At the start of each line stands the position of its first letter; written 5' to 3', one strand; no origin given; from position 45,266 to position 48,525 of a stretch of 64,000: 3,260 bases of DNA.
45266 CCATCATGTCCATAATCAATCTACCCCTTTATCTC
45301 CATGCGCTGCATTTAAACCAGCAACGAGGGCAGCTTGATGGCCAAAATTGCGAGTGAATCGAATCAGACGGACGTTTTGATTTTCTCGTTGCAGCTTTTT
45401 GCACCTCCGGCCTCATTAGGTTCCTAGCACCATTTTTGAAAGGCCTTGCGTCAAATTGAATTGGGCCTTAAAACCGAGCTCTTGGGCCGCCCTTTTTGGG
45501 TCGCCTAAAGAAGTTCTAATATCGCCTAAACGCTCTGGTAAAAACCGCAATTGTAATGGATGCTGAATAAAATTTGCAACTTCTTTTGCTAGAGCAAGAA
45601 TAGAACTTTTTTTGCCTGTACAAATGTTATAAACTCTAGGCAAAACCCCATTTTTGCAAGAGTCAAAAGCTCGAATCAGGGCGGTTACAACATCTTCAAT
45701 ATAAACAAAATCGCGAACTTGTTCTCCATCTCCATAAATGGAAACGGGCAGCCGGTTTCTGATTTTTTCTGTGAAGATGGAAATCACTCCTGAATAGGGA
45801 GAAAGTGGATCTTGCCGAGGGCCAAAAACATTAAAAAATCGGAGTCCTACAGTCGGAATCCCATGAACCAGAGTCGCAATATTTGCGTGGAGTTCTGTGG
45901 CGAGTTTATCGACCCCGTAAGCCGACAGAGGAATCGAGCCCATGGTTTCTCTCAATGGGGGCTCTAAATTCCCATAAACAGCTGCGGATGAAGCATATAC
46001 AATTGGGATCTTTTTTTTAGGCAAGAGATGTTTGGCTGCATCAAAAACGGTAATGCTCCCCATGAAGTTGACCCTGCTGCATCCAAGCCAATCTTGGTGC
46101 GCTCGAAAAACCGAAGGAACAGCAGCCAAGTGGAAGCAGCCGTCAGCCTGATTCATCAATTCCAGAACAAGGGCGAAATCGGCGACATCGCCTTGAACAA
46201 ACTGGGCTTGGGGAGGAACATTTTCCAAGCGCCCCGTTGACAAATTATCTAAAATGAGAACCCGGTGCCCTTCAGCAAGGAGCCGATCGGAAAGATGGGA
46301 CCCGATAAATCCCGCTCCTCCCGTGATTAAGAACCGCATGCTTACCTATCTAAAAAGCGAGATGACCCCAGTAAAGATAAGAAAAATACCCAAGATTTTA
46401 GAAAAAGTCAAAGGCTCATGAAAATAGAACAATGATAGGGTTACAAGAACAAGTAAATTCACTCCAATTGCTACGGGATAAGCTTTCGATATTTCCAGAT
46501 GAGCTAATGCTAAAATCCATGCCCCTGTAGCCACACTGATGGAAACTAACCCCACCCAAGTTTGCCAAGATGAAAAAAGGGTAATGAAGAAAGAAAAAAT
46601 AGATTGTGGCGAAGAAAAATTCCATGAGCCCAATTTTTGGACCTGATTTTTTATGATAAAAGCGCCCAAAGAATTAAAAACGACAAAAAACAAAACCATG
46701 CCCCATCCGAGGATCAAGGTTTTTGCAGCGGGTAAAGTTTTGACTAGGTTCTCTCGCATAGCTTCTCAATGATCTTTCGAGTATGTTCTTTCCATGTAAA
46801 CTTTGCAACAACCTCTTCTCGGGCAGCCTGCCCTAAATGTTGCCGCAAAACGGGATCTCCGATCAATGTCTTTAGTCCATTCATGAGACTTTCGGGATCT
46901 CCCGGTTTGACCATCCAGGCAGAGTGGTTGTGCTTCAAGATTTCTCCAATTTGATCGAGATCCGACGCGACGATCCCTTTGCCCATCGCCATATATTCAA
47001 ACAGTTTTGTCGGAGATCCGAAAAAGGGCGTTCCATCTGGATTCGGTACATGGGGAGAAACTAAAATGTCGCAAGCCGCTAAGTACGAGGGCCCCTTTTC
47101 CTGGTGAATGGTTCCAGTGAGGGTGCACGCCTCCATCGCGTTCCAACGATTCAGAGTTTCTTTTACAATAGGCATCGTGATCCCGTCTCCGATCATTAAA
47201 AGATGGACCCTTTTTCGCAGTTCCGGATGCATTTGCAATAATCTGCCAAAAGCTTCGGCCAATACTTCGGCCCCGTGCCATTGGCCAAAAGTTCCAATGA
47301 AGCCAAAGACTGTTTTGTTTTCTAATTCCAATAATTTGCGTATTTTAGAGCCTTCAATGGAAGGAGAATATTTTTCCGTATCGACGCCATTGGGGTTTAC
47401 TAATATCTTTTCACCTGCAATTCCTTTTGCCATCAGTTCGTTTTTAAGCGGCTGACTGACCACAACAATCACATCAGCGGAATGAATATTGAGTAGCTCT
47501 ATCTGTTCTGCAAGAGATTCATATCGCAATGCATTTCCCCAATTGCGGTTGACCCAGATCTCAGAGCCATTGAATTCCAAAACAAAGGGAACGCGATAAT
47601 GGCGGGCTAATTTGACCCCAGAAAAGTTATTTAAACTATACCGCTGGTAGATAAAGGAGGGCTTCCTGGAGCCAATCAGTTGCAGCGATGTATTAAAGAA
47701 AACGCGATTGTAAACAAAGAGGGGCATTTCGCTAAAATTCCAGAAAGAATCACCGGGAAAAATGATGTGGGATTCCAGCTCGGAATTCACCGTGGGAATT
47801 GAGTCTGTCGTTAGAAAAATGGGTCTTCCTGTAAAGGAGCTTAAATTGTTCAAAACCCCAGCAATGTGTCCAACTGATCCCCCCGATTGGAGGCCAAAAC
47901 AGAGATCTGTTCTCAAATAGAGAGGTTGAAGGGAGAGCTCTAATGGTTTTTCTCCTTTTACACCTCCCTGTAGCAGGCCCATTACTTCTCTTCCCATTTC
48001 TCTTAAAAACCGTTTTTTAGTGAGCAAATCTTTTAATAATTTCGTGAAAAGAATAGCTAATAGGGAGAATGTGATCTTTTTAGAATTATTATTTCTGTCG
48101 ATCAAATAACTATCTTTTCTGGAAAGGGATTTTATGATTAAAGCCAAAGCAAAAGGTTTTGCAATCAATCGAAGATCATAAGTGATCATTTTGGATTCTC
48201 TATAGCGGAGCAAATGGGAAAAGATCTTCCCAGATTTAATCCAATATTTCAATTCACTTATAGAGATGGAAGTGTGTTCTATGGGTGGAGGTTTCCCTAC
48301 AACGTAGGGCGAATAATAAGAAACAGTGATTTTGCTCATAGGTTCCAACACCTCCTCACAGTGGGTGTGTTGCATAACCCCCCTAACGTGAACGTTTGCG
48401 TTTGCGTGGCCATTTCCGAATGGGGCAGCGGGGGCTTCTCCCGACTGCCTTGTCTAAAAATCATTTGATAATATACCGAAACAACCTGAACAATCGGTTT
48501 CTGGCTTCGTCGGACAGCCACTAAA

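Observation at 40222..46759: Arn/Gtr-like lipid-carrier glycosylation module with three paralogous uncharacterised 9-TM proteins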

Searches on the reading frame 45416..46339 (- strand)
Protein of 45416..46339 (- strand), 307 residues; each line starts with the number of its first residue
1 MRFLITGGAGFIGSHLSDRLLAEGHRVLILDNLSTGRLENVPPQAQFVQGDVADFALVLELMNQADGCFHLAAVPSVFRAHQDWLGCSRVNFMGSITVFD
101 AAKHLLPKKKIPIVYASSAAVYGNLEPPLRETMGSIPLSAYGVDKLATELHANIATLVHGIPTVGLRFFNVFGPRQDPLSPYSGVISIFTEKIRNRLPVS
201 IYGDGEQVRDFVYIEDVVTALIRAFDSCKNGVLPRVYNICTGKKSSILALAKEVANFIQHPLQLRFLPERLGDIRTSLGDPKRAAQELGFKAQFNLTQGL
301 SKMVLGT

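Call 3: search_protein_families(library=pfam, proteins=[window:45416-46339:-], max_evalue=0.01)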
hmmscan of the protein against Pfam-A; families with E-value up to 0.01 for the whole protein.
window:45416-46339:- (307 aa): 10 families
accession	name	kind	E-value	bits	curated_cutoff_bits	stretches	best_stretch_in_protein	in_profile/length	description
PF01370.27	Epimerase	-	4.6e-54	183.8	20.9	1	4-240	2-240/240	NAD dependent epimerase/dehydratase family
PF16363.11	GDP_Man_Dehyd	-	1.3e-44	153.4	27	1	4-303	1-332/332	GDP-mannose 4,6 dehydratase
PF01073.25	3Beta_HSD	-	1.2e-18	67.5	22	1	4-225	1-229/280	3-beta hydroxysteroid dehydrogenase/isomerase family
PF02719.21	Polysacc_synt_2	-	7.8e-12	45.4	20.2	2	4-105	2-118/293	Polysaccharide biosynthesis protein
PF04321.23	RmlD_sub_bind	-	2.2e-10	40.5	27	1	1-260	1-233/287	RmlD substrate binding domain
PF07993.18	NAD_binding_4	-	6.3e-06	26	20.1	1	5-140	1-159/258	Male sterility protein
PF00106.31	adh_short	-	2.2e-05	24.4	26.6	1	4-120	4-138/195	short chain dehydrogenase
PF13460.12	NAD_binding_10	-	7.8e-05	23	27.2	1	7-108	1-91/184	NAD(P)H-binding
PF05368.20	NmrA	-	0.0076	16.3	27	0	4-71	6-76/298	NmrA-like family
PF08659.16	KR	-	0.0092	16.4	22.6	0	3-55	3-65/180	KR domain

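Call 6: search_protein_families(library=ncbifam, proteins=[window:45416-46339:-], max_evalue=0.01)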
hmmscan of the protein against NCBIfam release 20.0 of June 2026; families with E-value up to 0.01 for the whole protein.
window:45416-46339:- (307 aa): 39 families (the best 25 are shown)
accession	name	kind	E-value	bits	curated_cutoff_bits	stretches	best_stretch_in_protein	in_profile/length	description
TIGR01179.1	galE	equivalog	1.4e-45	155.6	262.3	1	3-297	2-315/332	UDP-glucose 4-epimerase GalE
TIGR02197.1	heptose_epim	equivalog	1.7e-37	129.3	274.6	1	4-267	2-269/316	ADP-glyceromanno-heptose 6-epimerase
TIGR01181.1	dTDP_gluc_dehyt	equivalog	9.2e-36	123.5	365.1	1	3-304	2-308/321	dTDP-glucose 4,6-dehydratase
NF011728.1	PRK15181.1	equivalog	2e-35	122.4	760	1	2-252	17-276/348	Vi polysaccharide biosynthesis UDP-N-acetylglucosaminuronic acid C-4 epimerase TviC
TIGR04180.1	EDH_00030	hypoth_equivalog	1e-27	97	475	1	4-271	2-269/297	NAD-dependent 4,6-dehydratase LegB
NF007956.0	PRK10675.1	subfamily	1e-26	93.9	394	1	1-296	1-318/338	UDP-glucose 4-epimerase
NF008360.0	PRK11150.1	equivalog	1.5e-21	76.9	452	1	4-260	3-256/310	ADP-glyceromanno-heptose 6-epimerase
NF043036.1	ErythonDh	equivalog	2.5e-19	69.6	325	1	1-150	1-158/321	D-erythronate dehydrogenase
NF042422.1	oxyalk_red_OleD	equivalog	3.4e-17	62.8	580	1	1-254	1-246/329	2-alkyl-3-oxoalkanoate reductase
NF007582.0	PRK10217.1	equivalog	9.8e-17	61.1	698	1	2-255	3-267/355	dTDP-glucose 4,6-dehydratase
NF007490.0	PRK10084.1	subfamily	2.4e-15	56.4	649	1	1-304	1-331/361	dTDP-glucose 4,6-dehydratase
TIGR03466.1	HpnA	hypoth_equivalog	7.7e-13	48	367.65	1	2-127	2-122/327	hopanoid-associated sugar epimerase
NF008872.0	PRK11908.1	equivalog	1.3e-12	47.4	294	1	2-258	3-271/349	bifunctional UDP-4-keto-pentose/UDP-xylose synthase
NF042423.1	oxyalk_red_Shew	equivalog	2.9e-11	43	580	1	2-224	10-220/331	2-alkyl-3-oxoalkanoate reductase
NF005998.1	PRK08125.1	equivalog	6.1e-11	41.4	777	2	166-268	488-596/649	bifunctional UDP-4-amino-4-deoxy-L-arabinose formyltransferase/UDP-glucuronic acid oxidase ArnA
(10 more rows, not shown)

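Call 61: search_solved_structures(query=window:45416-46339:-, max_evalue=1e-20)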
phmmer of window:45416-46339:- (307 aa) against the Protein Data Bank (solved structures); distinct sequences matched with E-value up to 1e-20: 53.
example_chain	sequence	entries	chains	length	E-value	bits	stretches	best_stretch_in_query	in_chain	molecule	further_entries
6wjb_A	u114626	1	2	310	1.5e-61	211.8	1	2-303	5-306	NAD-dependent epimerase/dehydratase family protein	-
6wj9_A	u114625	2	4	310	1.4e-60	208.6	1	2-303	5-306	NAD-dependent epimerase/dehydratase family protein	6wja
4zrm_A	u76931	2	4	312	2.2e-51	178.4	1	1-301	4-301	UDP-glucose 4-epimerase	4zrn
6dnt_A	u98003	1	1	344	2.2e-49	171.8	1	3-291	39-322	NAD-dependent epimerase/dehydratase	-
7ys8_A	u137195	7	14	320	6.5e-47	163.7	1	1-303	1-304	UDP-glucose 4-epimerase | UDP-glucose 4-epimerase along with EC 5.1.3.2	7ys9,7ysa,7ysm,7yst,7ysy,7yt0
3ruc_A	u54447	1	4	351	5.8e-42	147.5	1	3-301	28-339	WbgU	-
3ru7_A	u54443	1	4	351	1.1e-41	146.6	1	3-301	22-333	WbgU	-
3ru9_A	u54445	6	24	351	1.1e-41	146.6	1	3-301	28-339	WbgU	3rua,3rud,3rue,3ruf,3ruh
3lu1_A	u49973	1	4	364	1.3e-41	146.4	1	3-301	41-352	WbgU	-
1sb8_A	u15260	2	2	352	2e-39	139.2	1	3-301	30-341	wbpP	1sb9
10ke_A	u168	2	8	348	3.9e-39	138.2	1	2-301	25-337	Capsular polysaccharide biosynthesis protein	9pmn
2p5u_A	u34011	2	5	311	8.5e-38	133.8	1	1-299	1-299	UDP-glucose 4-epimerase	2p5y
5u4q_A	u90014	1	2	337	1.4e-34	123.3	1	1-301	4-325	dTDP-glucose 4,6-dehydratase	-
6zl6_A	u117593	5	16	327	3.6e-33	118.6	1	1-301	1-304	Epimerase domain-containing protein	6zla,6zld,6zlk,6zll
6pmh_A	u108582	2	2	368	8.4e-33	117.4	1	4-302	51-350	UDP-glucose 4-epimerase related protein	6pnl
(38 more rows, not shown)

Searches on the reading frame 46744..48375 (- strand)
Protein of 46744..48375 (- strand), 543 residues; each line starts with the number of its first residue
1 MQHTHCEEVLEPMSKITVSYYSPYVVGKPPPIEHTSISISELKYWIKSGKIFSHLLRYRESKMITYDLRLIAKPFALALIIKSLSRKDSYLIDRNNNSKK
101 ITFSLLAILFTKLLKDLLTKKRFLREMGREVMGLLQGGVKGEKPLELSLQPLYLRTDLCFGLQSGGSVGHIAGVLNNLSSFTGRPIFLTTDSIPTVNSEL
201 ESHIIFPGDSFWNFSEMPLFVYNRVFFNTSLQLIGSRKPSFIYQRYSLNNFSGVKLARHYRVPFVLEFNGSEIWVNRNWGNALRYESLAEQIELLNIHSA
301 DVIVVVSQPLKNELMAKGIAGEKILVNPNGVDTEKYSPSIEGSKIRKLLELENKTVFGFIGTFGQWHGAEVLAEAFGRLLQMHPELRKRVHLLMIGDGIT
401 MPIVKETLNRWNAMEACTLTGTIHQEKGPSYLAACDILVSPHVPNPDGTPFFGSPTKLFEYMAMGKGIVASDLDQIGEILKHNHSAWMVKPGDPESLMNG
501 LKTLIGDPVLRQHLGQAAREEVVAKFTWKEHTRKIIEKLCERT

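Call 3: search_protein_families(library=pfam, proteins=[window:46744-48375:-], max_evalue=0.01)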
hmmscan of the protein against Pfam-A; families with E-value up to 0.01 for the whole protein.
window:46744-48375:- (543 aa): 5 families
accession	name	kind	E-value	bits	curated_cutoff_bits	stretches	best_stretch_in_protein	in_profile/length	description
PF13692.12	Glyco_trans_1_4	-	1.1e-21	78.1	27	1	355-507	2-142/142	Glycosyl transferases group 1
PF00534.26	Glycos_transf_1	-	2.5e-17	63.4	26.4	1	345-520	6-171/172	Glycosyl transferases group 1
PF13439.12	Glyco_transf_4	-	1.9e-10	41.5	28.5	1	213-335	47-170/170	Glycosyltransferase Family 4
PF13524.12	Glyco_trans_1_2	-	3.3e-07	30.8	25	1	391-536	16-143/144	Glycosyl transferase-like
PF13579.12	Glyco_trans_4_4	-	2.6e-06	28.3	29.7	1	232-330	65-158/158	Glycosyl transferase 4-like domain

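Call 6: search_protein_families(library=ncbifam, proteins=[window:46744-48375:-], max_evalue=0.01)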
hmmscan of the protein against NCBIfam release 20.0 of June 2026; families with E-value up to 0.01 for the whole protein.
window:46744-48375:- (543 aa): 24 families
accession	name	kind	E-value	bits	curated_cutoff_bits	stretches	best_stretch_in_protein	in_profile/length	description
TIGR04063.1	stp3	hypoth_equivalog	4e-38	131.3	442.05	1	232-533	86-386/397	TIGR04063 family PEP-CTERM/XrtA system glycosyltransferase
TIGR03088.1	stp2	hypoth_equivalog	5.2e-20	71.8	409.05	1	303-533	140-364/374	TIGR03088 family PEP-CTERM/XrtA system glycosyltransferase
NF047684.1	TeichurnBiosyTuaC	equivalog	4.6e-18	65.3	550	1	256-537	127-384/391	teichuronic acid biosynthesis protein TuaC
NF007640.0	PRK10307.1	subfamily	7.2e-17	61.4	276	1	285-539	157-404/411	WcaI family glycosyltransferase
NF041876.1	EPS_EpsE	equivalog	2.3e-15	56.8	400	1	298-533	160-387/389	exopolysaccharide biosynthesis GT4 family glycosyltransferase EpsE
NF053787.1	GlcN_PG_synth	equivalog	3e-14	52.7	480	1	287-538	132-355/361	N-acetylglucosaminyl phosphatidylglycerol synthase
TIGR03999.1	thiol_BshA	equivalog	4.7e-14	52.1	273.7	1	291-532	136-363/375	N-acetyl-alpha-D-glucosaminyl L-malate synthase BshA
TIGR04047.1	MSMEG_0565_glyc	hypoth_equivalog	6.3e-14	51.8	259.85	1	297-536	136-368/373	MSMEG_0565 family glycosyltransferase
TIGR02149.1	glgA_Coryne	subfamily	9.1e-14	51.4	302.4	1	273-537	121-385/391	glycogen synthase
TIGR03449.1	mycothiol_MshA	equivalog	4.6e-13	48.9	462.5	1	241-537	105-398/406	D-inositol-3-phosphate glycosyltransferase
NF047676.1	TeichurnBiosyTuaH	equivalog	3.1e-11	42.8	550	1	289-536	148-381/384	teichuronic acid biosynthesis protein TuaH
NF012028.0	PRK15484.1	subfamily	3.4e-11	42.9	618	1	302-539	142-375/380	lipopolysaccharide N-acetylglucosaminyltransferase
TIGR03087.1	stp1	hypoth_equivalog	3.8e-11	42.8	316.65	1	319-536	193-391/397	TIGR03087 family PEP-CTERM/XrtA system glycosyltransferase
NF038298.1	EPS_HpsO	equivalog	6e-11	41.7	575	1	290-536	137-381/388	hormogonium polysaccharide biosynthesis glycosyltransferase HpsO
TIGR04157.1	glyco_rSAM_CFB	subfamily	2.7e-10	39.8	400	1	297-427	167-293/406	TIGR04157 family glycosyltransferase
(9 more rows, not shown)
